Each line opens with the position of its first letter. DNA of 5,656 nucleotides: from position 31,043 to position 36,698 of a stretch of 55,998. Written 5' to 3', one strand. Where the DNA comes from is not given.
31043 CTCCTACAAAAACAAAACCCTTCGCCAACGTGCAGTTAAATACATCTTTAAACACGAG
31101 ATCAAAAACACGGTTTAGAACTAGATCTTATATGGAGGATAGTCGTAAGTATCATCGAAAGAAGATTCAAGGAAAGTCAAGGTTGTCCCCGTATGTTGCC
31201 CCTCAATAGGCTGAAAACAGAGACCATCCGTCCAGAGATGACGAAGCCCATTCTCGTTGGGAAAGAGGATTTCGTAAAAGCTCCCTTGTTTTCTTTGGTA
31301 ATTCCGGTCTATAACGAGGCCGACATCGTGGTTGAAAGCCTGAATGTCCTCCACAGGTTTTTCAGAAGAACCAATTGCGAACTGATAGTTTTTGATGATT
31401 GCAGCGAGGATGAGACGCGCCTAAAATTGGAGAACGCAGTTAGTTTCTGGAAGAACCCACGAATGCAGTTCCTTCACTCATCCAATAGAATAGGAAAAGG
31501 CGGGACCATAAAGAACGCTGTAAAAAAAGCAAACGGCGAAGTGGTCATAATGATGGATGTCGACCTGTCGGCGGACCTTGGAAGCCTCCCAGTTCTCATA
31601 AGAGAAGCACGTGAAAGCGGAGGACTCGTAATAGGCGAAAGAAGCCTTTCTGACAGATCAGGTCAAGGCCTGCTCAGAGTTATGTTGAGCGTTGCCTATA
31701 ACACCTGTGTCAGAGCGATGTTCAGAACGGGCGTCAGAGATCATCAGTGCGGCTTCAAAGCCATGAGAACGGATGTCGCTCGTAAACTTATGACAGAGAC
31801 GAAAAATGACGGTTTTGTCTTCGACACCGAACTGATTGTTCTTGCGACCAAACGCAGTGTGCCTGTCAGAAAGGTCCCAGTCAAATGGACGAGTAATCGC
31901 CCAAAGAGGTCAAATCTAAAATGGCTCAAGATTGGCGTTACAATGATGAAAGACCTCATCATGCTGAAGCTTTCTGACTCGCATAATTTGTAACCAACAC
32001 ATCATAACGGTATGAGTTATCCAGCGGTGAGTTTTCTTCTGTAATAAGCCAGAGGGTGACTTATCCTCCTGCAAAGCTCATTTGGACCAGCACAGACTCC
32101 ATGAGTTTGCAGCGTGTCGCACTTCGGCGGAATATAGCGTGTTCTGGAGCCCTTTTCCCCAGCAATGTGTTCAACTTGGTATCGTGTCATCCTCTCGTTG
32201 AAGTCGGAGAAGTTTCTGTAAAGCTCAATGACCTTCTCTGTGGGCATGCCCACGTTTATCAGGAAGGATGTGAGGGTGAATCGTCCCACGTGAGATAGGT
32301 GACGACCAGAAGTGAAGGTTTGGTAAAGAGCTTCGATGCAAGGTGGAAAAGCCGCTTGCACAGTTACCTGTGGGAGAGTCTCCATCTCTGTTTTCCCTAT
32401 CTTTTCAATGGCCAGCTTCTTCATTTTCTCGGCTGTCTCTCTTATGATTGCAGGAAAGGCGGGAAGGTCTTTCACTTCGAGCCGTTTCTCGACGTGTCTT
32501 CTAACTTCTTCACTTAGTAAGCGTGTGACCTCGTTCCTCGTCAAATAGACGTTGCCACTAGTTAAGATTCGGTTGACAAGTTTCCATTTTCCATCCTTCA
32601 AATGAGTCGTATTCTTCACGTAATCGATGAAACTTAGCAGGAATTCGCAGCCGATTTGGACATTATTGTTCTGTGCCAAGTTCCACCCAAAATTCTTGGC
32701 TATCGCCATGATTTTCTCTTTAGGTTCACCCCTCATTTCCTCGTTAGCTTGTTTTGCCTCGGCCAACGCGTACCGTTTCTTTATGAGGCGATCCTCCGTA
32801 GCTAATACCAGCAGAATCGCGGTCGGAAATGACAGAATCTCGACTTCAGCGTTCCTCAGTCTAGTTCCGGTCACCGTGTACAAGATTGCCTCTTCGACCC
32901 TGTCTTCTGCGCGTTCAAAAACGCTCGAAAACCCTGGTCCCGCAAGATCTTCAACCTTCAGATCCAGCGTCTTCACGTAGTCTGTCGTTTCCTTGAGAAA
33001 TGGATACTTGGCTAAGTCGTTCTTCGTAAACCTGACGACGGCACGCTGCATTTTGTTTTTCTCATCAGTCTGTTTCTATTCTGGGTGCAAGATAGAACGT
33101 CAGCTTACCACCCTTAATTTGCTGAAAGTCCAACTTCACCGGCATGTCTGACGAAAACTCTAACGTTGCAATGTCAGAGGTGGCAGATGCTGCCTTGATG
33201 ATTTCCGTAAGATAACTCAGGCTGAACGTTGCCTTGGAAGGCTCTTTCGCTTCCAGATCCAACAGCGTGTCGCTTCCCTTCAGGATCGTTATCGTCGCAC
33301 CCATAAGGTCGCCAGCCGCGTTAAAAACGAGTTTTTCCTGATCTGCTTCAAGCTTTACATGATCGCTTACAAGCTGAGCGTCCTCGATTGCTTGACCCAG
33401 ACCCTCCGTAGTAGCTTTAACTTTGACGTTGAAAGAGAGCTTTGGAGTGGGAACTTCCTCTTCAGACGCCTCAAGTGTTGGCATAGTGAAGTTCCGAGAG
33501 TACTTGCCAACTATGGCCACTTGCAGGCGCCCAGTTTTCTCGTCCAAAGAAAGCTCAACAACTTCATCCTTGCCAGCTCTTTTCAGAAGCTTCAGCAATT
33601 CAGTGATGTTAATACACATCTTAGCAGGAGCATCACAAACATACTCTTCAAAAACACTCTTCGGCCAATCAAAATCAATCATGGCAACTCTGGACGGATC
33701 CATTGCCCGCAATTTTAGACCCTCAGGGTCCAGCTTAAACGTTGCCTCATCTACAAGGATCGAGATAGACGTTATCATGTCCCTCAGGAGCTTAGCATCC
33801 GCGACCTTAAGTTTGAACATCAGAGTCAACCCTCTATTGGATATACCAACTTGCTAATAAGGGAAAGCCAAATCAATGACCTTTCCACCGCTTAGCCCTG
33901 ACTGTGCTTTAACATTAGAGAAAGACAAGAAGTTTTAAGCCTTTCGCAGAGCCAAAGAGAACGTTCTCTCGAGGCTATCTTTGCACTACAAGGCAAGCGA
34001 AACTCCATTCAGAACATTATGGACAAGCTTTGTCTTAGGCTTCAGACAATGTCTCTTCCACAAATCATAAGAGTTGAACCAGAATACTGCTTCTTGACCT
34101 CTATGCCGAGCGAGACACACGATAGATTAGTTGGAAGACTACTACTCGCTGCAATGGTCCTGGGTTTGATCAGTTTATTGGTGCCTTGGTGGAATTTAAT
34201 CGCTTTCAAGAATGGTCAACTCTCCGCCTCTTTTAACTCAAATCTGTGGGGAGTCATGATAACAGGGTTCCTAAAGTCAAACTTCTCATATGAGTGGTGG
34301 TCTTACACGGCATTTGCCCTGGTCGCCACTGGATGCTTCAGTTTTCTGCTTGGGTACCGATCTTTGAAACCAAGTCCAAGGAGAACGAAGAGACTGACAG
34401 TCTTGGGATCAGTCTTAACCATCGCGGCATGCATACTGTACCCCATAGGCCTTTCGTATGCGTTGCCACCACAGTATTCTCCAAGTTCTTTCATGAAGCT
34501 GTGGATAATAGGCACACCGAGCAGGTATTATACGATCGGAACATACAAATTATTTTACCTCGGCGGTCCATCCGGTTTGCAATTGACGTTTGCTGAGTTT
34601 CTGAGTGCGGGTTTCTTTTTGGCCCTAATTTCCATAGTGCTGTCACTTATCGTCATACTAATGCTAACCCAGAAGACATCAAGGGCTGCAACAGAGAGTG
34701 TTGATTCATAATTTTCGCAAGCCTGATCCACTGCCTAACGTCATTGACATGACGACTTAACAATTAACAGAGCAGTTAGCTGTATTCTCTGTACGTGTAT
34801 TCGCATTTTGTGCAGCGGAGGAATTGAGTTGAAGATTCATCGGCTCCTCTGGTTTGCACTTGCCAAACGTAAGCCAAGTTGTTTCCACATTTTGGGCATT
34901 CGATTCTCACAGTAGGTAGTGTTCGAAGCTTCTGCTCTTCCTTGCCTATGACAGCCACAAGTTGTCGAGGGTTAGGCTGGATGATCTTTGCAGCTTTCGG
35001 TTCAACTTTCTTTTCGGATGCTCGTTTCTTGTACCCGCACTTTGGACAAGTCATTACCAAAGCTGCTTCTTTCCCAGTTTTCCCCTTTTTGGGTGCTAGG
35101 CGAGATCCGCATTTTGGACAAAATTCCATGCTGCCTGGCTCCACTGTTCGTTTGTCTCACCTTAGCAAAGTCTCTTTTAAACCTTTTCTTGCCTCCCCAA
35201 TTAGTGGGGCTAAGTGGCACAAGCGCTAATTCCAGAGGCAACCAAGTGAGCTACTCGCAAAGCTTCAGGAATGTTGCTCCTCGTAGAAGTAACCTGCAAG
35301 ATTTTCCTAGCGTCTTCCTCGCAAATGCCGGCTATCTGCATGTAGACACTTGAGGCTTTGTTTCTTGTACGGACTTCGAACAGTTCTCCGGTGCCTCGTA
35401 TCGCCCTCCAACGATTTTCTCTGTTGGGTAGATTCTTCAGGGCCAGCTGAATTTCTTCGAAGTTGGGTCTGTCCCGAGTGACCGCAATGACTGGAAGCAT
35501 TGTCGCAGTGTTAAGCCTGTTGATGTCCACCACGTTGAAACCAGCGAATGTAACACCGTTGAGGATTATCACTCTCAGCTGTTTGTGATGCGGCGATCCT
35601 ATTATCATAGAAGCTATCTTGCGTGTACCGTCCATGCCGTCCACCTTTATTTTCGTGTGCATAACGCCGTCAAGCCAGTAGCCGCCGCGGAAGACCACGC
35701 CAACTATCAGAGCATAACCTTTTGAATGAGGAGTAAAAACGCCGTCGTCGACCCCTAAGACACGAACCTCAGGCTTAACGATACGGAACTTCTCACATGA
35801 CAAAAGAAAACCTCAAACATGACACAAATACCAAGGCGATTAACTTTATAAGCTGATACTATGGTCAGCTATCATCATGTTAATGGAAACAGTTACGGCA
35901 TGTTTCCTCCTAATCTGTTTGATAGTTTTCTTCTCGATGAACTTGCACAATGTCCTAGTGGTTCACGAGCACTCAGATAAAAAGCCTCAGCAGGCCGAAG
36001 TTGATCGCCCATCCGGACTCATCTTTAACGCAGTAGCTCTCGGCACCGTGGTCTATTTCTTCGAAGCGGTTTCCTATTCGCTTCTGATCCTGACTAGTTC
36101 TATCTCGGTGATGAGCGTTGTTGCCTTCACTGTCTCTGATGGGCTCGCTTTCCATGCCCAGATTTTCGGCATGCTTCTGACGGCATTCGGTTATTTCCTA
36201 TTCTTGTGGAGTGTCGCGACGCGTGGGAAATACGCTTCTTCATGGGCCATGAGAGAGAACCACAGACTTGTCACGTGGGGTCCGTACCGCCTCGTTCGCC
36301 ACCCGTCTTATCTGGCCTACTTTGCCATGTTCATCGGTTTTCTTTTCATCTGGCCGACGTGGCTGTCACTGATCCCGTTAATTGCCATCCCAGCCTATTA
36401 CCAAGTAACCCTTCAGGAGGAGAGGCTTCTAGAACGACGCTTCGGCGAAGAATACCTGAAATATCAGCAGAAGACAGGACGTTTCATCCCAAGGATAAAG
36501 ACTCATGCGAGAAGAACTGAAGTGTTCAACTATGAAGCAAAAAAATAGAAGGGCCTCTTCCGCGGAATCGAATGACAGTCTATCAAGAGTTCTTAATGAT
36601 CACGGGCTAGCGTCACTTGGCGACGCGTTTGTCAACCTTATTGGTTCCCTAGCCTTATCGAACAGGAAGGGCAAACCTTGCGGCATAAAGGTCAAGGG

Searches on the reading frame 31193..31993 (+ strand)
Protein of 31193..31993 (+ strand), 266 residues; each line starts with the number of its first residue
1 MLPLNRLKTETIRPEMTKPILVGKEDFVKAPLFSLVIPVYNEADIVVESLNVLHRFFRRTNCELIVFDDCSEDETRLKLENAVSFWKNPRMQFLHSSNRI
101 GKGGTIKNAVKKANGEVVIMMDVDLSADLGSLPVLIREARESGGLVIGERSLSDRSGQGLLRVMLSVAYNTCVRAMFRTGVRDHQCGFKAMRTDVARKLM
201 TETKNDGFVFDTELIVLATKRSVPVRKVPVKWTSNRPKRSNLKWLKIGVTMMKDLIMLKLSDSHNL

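Call 24: search_protein_families(library=pfam, proteins=[window:31193-31993:+], max_evalue=0.001)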
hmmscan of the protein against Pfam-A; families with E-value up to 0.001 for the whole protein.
window:31193-31993:+ (266 aa): 1 family
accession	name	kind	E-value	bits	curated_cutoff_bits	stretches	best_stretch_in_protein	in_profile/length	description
PF00535.33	Glycos_transf_2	-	1e-21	78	23.3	1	34-198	1-166/168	Glycosyl transferase family 2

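Call 31: search_protein_families(library=ncbifam, proteins=[window:31193-31993:+], max_evalue=0.01)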
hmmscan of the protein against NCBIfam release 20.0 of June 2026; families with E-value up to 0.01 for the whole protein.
window:31193-31993:+ (266 aa): 24 families
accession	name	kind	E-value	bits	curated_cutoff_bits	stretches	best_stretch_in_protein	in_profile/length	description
TIGR04182.1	glyco_TIGR04182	equivalog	2.7e-14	53.2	325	1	35-256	4-215/293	S-layer glycoprotein N-glycosyltransferase AglJ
NF047588.1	GlcsyltransPgfSStrep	equivalog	3.2e-13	49.6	500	1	33-195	3-163/308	glycosyltransferase PgfS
TIGR03937.1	PgaC_IcaA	equivalog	3.3e-13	49.4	422.3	1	26-141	40-152/407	poly-beta-1,6-N-acetyl-D-glucosamine synthase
NF007986.1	PRK10714.1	equivalog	4.8e-11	42.2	529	1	33-256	8-223/316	undecaprenyl-phosphate 4-deoxy-4-formamido-L-arabinose transferase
NF041391.1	DPhHxTase_Halo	equivalog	9.6e-09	34.5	375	1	40-257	4-207/213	dolichyl-phosphate hexose transferase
TIGR04283.1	glyco_like_mftF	equivalog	3.1e-08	33.5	182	1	34-128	2-86/221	TIGR04283 family arsenosugar biosynthesis glycosyltransferase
NF047683.1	TeichurnBiosyTuaG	equivalog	1.3e-07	31.5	400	1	30-124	5-96/252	teichuronic acid biosynthesis protein TuaG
NF041875.1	EPS_EpsD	equivalog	1.7e-07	30.9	370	1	34-132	2-97/325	exopolysaccharide biosynthesis glycosyltransferase EpsD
NF058614.1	PPMAGASynPpgS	equivalog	2.6e-07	30.3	370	1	35-256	4-220/226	polyprenyl-phospho-N-acetylgalactosaminyl synthase PpgS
NF010496.0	PRK13915.1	equivalog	2.6e-07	30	262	1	33-126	33-128/307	glucosyl-3-phosphoglycerate synthase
NF050050.1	ProtGlycPglI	equivalog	3.2e-07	30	500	1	31-148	2-117/306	GalNAc(5)-diNAcBac-PP-undecaprenol beta-1,3-glucosyltransferase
TIGR04242.1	nodulat_NodC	equivalog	7.3e-07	28.5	550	1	26-162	43-180/395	chitooligosaccharide synthase NodC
NF007453.0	PRK10018.1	equivalog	1e-06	28.7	382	1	29-124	4-96/280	colanic acid biosynthesis glycosyltransferase WcaA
TIGR04017.1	WcaA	equivalog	1.7e-06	27.9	495.75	1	29-124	3-95/279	colanic acid biosynthesis glycosyltransferase WcaA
TIGR03965.1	mycofact_glyco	equivalog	3.1e-06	26.3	280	1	33-153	76-193/467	mycofactocin biosynthesis glycosyltransferase MftF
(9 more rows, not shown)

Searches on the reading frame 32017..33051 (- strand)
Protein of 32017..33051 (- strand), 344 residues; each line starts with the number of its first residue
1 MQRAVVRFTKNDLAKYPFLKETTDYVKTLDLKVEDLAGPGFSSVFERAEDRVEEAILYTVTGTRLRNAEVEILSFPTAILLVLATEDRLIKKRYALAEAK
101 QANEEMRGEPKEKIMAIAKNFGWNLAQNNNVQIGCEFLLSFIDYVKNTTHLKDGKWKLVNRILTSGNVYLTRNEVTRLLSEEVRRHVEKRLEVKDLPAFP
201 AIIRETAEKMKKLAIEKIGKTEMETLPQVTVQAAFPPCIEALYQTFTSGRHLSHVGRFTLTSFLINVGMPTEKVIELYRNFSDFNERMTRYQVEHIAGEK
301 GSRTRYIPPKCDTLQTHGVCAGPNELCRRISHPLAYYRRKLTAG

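Call 24: search_protein_families(library=pfam, proteins=[window:32017-33051:-], max_evalue=0.001)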
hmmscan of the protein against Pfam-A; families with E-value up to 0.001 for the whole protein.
window:32017-33051:- (344 aa): 1 family
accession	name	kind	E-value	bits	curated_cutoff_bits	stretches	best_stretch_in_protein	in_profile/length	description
PF04104.19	DNA_primase_lrg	-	2.9e-36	125.6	22.4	1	140-326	6-213/266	Eukaryotic and archaeal DNA primase, large subunit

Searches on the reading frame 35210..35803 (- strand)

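Call 24: search_protein_families(library=pfam, proteins=[window:35210-35803:-], max_evalue=0.001)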
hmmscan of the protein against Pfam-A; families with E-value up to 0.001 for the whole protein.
window:35210-35803:- (197 aa): 1 family
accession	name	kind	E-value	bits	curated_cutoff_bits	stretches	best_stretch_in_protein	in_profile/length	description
PF01949.23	Endo_dU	-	4.9e-59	199.2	32.7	1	12-192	2-181/182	Endonuclease dU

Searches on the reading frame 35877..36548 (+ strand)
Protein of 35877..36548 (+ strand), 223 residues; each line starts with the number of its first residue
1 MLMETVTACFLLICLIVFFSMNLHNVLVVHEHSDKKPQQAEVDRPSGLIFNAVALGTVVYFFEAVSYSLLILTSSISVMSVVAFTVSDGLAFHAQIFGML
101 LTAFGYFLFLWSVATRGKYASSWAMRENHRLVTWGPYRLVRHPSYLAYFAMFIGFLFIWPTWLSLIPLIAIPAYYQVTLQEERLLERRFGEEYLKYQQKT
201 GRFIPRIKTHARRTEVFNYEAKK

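Call 24: search_protein_families(library=pfam, proteins=[window:35877-36548:+], max_evalue=0.001)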
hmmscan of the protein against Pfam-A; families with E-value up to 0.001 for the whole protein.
window:35877-36548:+ (223 aa): 2 families
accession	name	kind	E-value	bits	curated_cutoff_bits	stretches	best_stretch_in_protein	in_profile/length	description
PF04191.18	PEMT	-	3.1e-12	47.3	25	1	95-191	3-104/105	Phospholipid methyltransferase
PF04140.19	ICMT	-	6.3e-09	36.6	24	1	101-183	4-91/95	Isoprenylcysteine carboxyl methyltransferase (ICMT) family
